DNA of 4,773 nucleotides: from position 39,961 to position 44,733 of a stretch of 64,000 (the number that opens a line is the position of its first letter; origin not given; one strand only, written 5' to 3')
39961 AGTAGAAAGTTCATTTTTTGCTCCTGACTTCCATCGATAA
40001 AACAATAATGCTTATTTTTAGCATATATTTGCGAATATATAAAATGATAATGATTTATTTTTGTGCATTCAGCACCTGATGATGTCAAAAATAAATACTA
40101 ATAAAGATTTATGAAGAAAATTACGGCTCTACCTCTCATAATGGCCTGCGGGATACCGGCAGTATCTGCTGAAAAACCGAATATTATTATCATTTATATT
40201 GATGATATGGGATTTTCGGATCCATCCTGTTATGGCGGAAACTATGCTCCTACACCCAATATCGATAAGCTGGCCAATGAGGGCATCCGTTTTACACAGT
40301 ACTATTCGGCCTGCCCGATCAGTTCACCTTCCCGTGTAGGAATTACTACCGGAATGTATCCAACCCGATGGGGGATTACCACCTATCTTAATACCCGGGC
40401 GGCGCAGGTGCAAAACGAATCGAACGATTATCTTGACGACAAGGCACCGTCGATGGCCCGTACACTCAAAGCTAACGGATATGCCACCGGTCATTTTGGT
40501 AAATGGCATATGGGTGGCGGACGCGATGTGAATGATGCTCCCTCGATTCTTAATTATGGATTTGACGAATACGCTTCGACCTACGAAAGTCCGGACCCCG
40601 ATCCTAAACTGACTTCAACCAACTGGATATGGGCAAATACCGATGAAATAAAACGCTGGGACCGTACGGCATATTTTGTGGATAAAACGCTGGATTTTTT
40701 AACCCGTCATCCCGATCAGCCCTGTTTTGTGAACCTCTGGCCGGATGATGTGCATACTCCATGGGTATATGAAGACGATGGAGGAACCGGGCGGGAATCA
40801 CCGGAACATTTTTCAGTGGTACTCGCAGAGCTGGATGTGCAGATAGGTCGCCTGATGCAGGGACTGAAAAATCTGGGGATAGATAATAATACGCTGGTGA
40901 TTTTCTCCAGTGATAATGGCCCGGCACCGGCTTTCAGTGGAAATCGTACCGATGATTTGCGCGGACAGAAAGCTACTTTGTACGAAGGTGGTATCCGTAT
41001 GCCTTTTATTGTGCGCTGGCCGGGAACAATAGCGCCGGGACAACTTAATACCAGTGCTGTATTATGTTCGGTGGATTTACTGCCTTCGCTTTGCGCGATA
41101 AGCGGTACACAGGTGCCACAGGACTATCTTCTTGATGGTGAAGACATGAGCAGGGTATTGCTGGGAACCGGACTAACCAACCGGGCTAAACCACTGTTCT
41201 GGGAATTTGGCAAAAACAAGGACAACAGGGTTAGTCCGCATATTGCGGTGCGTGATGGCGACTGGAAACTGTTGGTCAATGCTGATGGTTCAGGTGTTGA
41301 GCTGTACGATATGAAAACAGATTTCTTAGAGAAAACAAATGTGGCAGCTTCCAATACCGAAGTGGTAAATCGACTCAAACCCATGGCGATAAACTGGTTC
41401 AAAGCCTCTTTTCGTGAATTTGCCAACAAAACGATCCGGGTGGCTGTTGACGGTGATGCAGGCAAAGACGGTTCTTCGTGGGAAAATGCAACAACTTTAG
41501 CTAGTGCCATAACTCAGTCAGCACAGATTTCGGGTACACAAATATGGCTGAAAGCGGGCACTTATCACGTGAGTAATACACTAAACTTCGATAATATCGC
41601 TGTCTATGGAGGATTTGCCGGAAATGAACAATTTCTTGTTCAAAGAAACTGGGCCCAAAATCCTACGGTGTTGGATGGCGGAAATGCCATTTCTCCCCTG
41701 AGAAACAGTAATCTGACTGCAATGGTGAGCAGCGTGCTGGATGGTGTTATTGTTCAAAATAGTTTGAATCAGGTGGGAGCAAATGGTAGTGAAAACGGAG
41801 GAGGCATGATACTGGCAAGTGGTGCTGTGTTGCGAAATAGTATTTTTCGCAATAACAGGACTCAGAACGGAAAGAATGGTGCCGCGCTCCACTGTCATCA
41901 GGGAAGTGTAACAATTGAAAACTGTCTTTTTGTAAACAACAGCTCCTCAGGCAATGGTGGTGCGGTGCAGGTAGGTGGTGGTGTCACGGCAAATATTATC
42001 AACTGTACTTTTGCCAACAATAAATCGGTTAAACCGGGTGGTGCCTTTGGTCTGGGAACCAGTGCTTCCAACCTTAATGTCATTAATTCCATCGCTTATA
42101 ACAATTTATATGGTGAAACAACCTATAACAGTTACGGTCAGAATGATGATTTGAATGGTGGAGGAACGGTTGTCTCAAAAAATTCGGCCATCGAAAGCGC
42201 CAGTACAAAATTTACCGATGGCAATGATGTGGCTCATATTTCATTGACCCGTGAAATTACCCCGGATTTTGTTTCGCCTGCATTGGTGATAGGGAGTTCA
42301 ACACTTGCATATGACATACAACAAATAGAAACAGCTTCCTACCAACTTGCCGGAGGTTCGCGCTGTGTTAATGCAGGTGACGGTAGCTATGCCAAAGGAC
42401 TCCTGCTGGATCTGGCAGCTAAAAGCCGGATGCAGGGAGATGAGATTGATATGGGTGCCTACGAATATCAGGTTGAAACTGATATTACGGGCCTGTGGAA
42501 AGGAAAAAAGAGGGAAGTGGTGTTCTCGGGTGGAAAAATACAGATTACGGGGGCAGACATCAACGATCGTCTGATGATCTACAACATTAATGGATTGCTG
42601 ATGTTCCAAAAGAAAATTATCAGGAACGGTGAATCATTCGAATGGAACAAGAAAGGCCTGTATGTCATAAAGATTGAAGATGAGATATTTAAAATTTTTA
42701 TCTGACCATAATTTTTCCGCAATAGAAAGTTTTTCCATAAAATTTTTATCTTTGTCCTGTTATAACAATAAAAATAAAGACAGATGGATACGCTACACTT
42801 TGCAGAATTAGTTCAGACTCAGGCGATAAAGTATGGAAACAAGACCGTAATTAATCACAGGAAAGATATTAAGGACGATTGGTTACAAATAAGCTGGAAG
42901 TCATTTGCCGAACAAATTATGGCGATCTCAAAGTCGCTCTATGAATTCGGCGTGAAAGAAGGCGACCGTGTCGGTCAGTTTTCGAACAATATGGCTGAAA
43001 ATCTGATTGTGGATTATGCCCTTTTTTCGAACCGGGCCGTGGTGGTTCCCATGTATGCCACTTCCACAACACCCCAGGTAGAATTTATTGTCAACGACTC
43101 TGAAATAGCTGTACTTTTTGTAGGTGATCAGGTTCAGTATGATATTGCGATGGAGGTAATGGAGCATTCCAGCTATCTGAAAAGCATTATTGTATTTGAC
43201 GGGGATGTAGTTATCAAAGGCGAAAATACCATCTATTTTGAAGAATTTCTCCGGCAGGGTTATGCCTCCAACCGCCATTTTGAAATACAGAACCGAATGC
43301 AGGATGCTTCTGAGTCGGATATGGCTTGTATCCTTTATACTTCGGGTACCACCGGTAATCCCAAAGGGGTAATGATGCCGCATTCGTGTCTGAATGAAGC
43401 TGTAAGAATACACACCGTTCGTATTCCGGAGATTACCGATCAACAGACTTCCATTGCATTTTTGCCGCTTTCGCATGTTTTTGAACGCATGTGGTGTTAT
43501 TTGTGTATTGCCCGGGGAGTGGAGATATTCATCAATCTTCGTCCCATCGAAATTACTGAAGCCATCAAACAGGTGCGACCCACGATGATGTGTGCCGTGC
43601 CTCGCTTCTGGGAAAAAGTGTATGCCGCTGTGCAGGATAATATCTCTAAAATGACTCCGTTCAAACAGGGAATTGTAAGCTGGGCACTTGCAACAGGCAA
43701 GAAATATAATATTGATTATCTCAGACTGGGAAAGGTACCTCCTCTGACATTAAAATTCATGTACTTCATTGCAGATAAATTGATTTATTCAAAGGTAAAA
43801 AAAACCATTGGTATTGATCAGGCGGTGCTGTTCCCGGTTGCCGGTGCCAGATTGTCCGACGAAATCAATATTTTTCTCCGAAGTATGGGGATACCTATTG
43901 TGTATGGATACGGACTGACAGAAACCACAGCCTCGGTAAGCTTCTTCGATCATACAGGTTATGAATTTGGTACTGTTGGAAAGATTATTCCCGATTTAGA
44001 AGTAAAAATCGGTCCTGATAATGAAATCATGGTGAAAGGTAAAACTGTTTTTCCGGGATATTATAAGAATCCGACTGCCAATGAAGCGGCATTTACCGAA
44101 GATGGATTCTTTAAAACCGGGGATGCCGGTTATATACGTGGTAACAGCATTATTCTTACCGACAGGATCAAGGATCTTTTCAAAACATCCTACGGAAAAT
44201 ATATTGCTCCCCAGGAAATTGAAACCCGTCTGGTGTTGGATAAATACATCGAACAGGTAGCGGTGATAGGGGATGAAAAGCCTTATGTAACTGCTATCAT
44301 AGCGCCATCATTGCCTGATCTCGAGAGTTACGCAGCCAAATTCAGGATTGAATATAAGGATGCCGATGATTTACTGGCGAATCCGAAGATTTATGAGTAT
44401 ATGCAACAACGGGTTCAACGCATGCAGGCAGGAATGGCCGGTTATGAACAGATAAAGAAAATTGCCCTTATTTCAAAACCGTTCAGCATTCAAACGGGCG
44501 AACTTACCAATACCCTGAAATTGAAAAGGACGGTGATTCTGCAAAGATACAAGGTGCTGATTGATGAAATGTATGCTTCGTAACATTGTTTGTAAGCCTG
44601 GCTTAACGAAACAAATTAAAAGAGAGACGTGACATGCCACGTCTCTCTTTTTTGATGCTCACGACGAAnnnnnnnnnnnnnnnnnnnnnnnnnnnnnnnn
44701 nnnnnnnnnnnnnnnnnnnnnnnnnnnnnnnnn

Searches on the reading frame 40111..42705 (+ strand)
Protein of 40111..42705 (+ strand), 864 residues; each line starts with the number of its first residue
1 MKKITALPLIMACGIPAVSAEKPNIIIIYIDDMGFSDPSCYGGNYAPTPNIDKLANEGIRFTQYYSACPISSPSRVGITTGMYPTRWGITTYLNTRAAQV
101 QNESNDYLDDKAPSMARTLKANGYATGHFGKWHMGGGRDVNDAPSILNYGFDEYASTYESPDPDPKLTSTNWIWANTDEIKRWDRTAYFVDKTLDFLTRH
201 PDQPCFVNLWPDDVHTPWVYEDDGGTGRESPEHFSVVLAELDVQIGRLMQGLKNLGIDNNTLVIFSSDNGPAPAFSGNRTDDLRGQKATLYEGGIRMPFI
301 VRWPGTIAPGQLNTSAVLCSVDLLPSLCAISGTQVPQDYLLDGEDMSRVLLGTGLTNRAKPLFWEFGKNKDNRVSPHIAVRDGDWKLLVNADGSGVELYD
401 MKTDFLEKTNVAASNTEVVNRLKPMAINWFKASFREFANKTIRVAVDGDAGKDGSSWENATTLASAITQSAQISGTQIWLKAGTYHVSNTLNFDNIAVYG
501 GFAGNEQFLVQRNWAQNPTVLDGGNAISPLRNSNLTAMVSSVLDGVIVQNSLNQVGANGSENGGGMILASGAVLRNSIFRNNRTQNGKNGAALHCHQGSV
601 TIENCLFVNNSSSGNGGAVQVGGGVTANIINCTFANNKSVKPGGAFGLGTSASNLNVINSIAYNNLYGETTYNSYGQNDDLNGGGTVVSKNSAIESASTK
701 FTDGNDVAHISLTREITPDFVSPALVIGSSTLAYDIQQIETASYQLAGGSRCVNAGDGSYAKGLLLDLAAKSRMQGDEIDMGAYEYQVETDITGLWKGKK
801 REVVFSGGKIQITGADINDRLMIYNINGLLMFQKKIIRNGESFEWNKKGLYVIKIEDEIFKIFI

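Call 43: search_protein_families(library=ncbifam, proteins=[window:40111-42705:+], max_evalue=0.00001)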
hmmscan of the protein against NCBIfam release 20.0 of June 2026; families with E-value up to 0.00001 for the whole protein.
window:40111-42705:+ (864 aa): 5 families
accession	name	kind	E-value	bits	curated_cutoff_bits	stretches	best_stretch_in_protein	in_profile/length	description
NF010322.0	PRK13759.1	equivalog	2.2e-39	135.3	481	2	19-141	3-114/486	arylsulfatase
TIGR03417.1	chol_sulfatase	equivalog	8.1e-34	117.3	433.45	2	239-417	260-425/500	choline-sulfatase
NF052527.1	Mn_arylsulf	exception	4.2e-20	72.1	850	2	237-438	270-460/479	manganese-dependent arylsulfatase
NF045661.1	HdlasePehA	equivalog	6.6e-16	58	900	1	236-366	286-408/506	phosphoric/sulfuric ester hydrolase PehA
NF041518.1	choice_anch_Q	domain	3.8e-06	27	25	1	741-787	14-58/58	choice-of-anchor Q domain-containing protein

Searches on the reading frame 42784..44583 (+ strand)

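Call 43: search_protein_families(library=ncbifam, proteins=[window:42784-44583:+], max_evalue=0.00001)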
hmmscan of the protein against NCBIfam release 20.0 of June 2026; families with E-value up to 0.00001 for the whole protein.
window:42784-44583:+ (599 aa): 91 families (the best 25 are shown)
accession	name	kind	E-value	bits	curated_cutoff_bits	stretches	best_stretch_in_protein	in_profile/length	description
NF038343.1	ligase_FadD11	exception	2.9e-81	273.6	950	1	34-598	27-582/585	fatty acid--CoA ligase FadD11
NF004837.0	PRK06187.1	subfamily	7.7e-63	212.5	476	2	4-295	8-290/531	long-chain-fatty-acid--CoA ligase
NF009232.0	PRK12582.1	subfamily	7.4e-53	179.7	777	2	369-598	377-614/624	acyl-CoA synthetase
NF041592.1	carboxyl_red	equivalog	1.1e-52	178.9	1300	2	28-290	70-346/1160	carboxylic acid reductase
NF005801.1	PRK07656.1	equivalog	6.6e-47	160.3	657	2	26-289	17-277/500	FadD3 family acyl-CoA ligase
NF004114.0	PRK05605.1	equivalog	5.4e-41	140.6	766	3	145-291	191-338/575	long-chain-fatty-acid--CoA ligase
TIGR01923.1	menE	equivalog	1.3e-39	136.3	330.15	2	355-498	234-383/442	o-succinylbenzoate--CoA ligase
NF006181.0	PRK08314.1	subfamily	2e-39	135.3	705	2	8-233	28-258/563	long-chain-fatty-acid--CoA ligase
NF005676.0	PRK07470.1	equivalog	9.1e-38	130.1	774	2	33-273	43-275/544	acyl-CoA synthetase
NF006182.0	PRK08316.1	subfamily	2.6e-37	128.5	663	2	10-276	17-271/523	fatty acyl-CoA synthetase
NF005702.0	PRK07514.1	subfamily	1.2e-36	126.2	558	2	22-280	21-259/506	malonyl-CoA synthase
NF006020.0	PRK08162.1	subfamily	1.3e-34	119.5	677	2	22-285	31-291/545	acyl-CoA synthetase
NF002966.0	PRK03640.1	equivalog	1.4e-33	116.2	556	2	367-498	276-417/483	o-succinylbenzoate--CoA ligase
TIGR03098.1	ligase_PEP_1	hypoth_equivalog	5.2e-33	114.3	592.35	1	7-280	3-266/517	acyl-CoA ligase (AMP-forming), exosortase A system-associated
NF009233.0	PRK12583.1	subfamily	1.1e-32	113.2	832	2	31-276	41-302/558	fatty acid CoA ligase family protein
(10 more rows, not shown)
